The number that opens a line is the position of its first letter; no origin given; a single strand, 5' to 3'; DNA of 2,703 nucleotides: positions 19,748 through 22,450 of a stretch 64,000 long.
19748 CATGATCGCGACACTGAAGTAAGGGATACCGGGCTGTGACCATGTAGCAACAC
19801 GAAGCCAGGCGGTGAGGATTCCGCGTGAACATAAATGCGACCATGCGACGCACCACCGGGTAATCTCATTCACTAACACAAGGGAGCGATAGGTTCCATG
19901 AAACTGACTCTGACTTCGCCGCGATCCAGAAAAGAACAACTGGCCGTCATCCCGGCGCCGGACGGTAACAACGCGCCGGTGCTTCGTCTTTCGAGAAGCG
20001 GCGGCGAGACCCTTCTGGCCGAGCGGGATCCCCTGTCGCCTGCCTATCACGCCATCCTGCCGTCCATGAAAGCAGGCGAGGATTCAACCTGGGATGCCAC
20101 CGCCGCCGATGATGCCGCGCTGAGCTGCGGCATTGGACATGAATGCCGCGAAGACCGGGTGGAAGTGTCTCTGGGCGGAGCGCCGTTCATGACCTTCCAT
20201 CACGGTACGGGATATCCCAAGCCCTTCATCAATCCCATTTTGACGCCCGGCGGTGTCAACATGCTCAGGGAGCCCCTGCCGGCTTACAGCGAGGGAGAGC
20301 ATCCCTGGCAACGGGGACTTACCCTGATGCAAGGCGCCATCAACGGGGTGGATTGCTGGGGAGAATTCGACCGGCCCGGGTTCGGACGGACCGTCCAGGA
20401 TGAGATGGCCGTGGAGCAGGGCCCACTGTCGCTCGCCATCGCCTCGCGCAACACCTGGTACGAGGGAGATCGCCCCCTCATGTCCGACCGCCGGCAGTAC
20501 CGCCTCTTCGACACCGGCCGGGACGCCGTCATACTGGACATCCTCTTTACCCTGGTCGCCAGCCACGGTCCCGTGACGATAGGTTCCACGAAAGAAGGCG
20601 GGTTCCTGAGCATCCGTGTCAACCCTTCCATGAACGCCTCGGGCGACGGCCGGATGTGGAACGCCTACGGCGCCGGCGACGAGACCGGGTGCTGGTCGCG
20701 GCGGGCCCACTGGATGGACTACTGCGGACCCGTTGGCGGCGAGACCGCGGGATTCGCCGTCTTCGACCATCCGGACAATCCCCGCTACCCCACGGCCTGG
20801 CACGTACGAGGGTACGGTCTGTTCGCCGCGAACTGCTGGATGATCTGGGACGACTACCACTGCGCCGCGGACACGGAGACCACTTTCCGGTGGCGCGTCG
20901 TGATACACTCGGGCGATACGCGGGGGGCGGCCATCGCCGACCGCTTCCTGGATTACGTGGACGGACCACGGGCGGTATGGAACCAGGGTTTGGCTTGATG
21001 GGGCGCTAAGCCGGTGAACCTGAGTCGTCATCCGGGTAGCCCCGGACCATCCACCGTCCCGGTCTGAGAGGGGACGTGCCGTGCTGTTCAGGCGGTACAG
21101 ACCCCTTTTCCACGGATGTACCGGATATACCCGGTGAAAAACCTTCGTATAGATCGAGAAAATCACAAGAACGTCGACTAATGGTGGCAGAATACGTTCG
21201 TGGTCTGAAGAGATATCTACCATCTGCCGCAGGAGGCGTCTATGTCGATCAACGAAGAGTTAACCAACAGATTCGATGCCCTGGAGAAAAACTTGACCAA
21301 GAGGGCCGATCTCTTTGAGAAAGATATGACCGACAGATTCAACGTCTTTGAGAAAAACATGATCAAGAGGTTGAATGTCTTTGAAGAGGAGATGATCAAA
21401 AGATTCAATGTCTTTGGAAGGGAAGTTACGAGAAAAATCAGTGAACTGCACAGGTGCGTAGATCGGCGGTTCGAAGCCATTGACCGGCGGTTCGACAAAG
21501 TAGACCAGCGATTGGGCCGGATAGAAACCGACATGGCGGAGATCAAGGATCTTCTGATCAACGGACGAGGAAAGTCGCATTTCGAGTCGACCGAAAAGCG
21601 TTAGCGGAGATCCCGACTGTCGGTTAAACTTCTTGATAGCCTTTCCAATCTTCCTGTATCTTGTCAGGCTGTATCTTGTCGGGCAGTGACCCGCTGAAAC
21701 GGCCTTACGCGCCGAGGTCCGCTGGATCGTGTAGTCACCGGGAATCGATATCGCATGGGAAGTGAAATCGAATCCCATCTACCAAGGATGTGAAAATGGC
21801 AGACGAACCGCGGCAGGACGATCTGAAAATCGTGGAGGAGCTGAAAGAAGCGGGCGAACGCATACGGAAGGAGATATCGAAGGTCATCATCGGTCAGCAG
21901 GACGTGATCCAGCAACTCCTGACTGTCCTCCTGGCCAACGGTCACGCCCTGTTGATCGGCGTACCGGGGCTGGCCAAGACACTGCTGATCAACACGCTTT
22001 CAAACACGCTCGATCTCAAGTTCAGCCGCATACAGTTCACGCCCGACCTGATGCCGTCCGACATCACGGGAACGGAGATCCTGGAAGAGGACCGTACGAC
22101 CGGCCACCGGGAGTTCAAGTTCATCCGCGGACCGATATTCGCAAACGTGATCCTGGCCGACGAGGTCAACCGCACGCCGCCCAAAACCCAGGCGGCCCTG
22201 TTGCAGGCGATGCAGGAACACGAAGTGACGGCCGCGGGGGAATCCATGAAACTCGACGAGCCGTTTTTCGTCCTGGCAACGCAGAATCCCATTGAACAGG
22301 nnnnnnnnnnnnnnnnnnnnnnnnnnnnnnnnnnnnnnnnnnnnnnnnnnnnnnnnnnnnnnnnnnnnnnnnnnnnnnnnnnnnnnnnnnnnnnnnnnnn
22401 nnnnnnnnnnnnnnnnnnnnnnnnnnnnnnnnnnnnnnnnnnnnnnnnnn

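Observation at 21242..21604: Stand-alone small protein composed of 33-bp/11-residue tandem repeats (hendecad amphipathic helix)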

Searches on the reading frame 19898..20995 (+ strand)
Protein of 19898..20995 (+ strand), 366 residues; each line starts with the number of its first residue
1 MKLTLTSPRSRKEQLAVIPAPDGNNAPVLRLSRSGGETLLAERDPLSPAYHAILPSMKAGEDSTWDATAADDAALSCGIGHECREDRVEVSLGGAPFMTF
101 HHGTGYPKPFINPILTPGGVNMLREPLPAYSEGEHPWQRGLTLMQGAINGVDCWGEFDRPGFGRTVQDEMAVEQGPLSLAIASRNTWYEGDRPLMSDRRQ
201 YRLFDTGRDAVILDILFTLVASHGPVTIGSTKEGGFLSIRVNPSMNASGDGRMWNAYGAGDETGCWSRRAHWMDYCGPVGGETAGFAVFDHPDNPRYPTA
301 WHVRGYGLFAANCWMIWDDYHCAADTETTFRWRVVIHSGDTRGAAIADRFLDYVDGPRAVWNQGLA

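Call 4: search_protein_families(library=pfam, proteins=[window:19898-20995:+], max_evalue=1)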
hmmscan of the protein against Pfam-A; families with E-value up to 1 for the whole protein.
window:19898-20995:+ (366 aa): 1 family
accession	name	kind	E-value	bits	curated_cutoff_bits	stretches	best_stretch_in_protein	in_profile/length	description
PF14100.11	DUF6807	-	2.9e-55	188.2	27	1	88-348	2-267/270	Family of unknown function (DUF6807)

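Call 74: find_homologous_proteins(query=window:19898-20995:+, max_evalue=1e-30)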
Query window:19898-20995:+ (366 aa): 314 proteins with E <= 1e-30 among 5040 candidates; the best 120 are listed.
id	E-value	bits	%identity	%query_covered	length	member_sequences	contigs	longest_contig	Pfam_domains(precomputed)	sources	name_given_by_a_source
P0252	1.6e-248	842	96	100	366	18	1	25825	PF14100.12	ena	-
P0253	1.7e-241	819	94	100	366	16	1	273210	PF14100.12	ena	-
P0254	2.4e-226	769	89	100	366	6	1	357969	PF14100.12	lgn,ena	-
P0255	1.6e-215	734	83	99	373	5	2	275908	PF14100.12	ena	-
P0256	6.8e-215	731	83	99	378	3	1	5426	PF14100.12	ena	-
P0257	4.2e-213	726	83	99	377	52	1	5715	PF14100.12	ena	-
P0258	7.0e-211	718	82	99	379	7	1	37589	PF14100.12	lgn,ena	-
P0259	2.6e-210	716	80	99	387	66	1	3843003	PF14100.12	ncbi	-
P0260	1.8e-197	674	76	99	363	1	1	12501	PF14100.12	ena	-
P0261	1.7e-196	671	76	99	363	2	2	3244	PF14100.12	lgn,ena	-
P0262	1.1e-191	655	76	99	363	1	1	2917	PF14100.12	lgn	-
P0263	1.9e-175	602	68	97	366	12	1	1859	PF14100.12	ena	-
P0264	1.4e-173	595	71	99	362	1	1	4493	PF14100.12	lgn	-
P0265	1.1e-168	579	68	99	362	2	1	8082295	PF14100.12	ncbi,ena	-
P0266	1.0e-166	573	76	84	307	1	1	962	PF14100.12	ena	-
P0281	1.1e-157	543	63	99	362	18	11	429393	PF14100.12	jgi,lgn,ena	jgi:hypothetical protein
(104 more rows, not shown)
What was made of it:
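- DUF6807 identity to the window is 80-96% for the homologues traced to loci (call 74).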

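Call 75: find_encoding_contigs(protein=P0260, flank=4000, max_places=2)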
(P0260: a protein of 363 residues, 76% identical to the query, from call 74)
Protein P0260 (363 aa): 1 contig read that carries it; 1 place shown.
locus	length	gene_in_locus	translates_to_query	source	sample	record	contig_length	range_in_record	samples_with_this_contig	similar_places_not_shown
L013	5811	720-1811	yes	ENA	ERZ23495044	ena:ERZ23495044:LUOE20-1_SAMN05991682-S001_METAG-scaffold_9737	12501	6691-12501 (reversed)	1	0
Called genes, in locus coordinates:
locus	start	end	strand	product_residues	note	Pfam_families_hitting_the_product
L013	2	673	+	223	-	?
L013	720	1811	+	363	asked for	PF14100:DUF6807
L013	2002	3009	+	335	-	PF20030:bpMoxR, PF07726:AAA_3, PF07728:AAA_5, PF17863:AAA_lid_2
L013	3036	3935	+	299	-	PF01882:DUF58, PF13519:VWA_2 (weak)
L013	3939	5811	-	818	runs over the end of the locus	PF19838:LptD_2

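Call 76: find_encoding_contigs(protein=P0265, flank=4000, max_places=2)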
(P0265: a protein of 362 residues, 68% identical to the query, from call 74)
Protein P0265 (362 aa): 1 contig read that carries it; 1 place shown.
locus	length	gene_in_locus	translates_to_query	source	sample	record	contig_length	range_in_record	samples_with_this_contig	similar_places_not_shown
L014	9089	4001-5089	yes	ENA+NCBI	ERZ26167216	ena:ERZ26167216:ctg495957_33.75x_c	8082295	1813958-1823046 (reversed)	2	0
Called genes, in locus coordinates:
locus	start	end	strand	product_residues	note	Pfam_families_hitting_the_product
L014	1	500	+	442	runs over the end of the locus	PF00884:Sulfatase, PF01663:Phosphodiest (weak), PF16347:SGSH_C (weak)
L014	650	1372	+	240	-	PF01804:Penicil_amidase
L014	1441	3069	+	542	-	PF02776:TPP_enzyme_N, PF00205:TPP_enzyme_M, PF02775:TPP_enzyme_C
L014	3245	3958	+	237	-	PF05721:PhyH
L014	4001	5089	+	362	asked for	PF14100:DUF6807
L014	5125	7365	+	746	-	PF02872:5_nucleotid_C (weak)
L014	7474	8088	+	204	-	PF13489:Methyltransf_23, PF01209:Ubie_methyltran, PF05401:NodS (faint), PF13847:Methyltransf_31, PF08241:Methyltransf_11, PF08242:Methyltransf_12, PF13649:Methyltransf_25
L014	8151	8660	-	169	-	PF00994:MoCF_biosynth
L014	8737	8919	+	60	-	-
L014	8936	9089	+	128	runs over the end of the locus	-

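Call 77: find_encoding_contigs(protein=P0281, flank=4000, max_places=2)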
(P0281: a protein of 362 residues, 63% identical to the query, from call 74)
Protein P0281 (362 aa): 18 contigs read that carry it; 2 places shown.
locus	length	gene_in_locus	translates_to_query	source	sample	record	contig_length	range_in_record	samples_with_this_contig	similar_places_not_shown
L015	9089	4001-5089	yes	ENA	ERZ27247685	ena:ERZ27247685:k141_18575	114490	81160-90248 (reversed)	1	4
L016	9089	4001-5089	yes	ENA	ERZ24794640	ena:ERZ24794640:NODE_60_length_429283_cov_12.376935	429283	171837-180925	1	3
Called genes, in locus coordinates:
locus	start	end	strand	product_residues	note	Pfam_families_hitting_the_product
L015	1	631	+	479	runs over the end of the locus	PF04734:Ceramidase_alk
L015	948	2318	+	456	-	PF00202:Aminotran_3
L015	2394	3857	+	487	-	PF00884:Sulfatase, PF01663:Phosphodiest (weak), PF16347:SGSH_C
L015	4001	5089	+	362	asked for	PF14100:DUF6807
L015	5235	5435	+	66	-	-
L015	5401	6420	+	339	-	-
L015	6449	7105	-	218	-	-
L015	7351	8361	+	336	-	PF20030:bpMoxR, PF00004:AAA (weak), PF07726:AAA_3, PF07728:AAA_5, PF17863:AAA_lid_2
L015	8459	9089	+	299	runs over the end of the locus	PF01882:DUF58, PF13519:VWA_2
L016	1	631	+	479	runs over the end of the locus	PF04734:Ceramidase_alk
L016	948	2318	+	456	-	PF00202:Aminotran_3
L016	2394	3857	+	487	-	PF00884:Sulfatase, PF01663:Phosphodiest (weak), PF16347:SGSH_C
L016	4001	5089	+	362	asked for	PF14100:DUF6807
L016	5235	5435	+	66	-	-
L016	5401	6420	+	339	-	-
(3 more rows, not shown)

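Call 81: find_encoding_contigs(protein=P0252, flank=1500, max_places=6)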
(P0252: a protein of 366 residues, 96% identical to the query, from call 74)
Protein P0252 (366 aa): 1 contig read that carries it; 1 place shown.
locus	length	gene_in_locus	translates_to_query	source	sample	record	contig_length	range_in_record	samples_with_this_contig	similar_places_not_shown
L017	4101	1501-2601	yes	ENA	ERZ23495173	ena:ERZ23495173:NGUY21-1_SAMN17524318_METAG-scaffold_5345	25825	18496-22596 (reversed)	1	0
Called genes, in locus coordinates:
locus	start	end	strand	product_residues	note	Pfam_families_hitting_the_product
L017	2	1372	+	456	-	PF00202:Aminotran_3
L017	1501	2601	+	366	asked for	PF14100:DUF6807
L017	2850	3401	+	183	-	-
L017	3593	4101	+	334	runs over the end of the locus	PF20030:bpMoxR, PF07726:AAA_3, PF07728:AAA_5, PF17863:AAA_lid_2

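Call 82: find_encoding_contigs(protein=P0253, flank=1500, max_places=6)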
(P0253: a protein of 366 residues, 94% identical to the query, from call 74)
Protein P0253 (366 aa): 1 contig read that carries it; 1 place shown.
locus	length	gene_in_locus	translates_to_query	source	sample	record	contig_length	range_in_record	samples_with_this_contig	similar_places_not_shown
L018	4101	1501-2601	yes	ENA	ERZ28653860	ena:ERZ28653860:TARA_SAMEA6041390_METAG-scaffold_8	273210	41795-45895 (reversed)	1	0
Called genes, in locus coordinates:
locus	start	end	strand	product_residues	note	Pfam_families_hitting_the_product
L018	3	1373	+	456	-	PF00202:Aminotran_3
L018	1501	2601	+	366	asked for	PF14100:DUF6807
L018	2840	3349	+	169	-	-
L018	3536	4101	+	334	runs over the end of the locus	PF20030:bpMoxR, PF07726:AAA_3, PF07728:AAA_5, PF17863:AAA_lid_2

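Call 83: find_encoding_contigs(protein=P0255, flank=1500, max_places=6)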
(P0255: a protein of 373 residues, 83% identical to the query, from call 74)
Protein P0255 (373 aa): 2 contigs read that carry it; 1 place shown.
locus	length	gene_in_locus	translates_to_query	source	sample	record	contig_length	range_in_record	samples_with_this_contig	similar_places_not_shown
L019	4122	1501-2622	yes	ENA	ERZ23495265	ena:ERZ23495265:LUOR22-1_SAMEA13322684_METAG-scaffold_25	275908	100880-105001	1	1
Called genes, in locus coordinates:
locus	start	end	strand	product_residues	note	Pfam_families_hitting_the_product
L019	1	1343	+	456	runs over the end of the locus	PF00202:Aminotran_3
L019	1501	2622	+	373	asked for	PF14100:DUF6807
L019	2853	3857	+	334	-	PF20030:bpMoxR, PF07726:AAA_3, PF07728:AAA_5, PF17863:AAA_lid_2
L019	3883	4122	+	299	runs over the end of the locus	PF01882:DUF58, PF13519:VWA_2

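Call 89: search_protein_families(library=pfam, proteins=[L015:5401-6417:+, L015:6449-7105:-], max_evalue=0.001)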
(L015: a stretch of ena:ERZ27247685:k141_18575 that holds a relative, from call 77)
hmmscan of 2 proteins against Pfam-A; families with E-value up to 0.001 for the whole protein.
L015:5401-6417:+ (339 aa): 0 families

L015:6449-7105:- (218 aa): 0 families

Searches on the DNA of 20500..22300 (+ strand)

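Call 26: search_rna_families(source=window, start=20500, end=22300, threshold=evalue, max_evalue=1)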
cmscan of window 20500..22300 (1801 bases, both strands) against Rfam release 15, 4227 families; matches with E-value up to 1: 1.
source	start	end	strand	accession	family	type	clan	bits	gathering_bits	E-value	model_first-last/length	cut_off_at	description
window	20732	20801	-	RF00945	mir-1226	Gene; miRNA;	-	21.9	95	0.46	1-75/75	no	mir-1226 microRNA precursor family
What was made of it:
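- Tried and rejected: Rfam found no RNA family in or around the ORF (call 26), so an RNA reading was dropped.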

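Call 88: search_rna_families(source=L009, start=8200, end=8800, threshold=gathering)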
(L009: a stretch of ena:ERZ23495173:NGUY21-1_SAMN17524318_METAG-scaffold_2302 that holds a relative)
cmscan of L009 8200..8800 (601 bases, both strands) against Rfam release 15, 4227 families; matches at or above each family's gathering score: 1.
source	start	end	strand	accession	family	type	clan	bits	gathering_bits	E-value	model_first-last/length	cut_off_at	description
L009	8306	8495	+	RF00174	Cobalamin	Cis-reg; riboswitch;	CL00101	94.3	31.5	3.3e-24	1-189/189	no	Cobalamin riboswitch aptamer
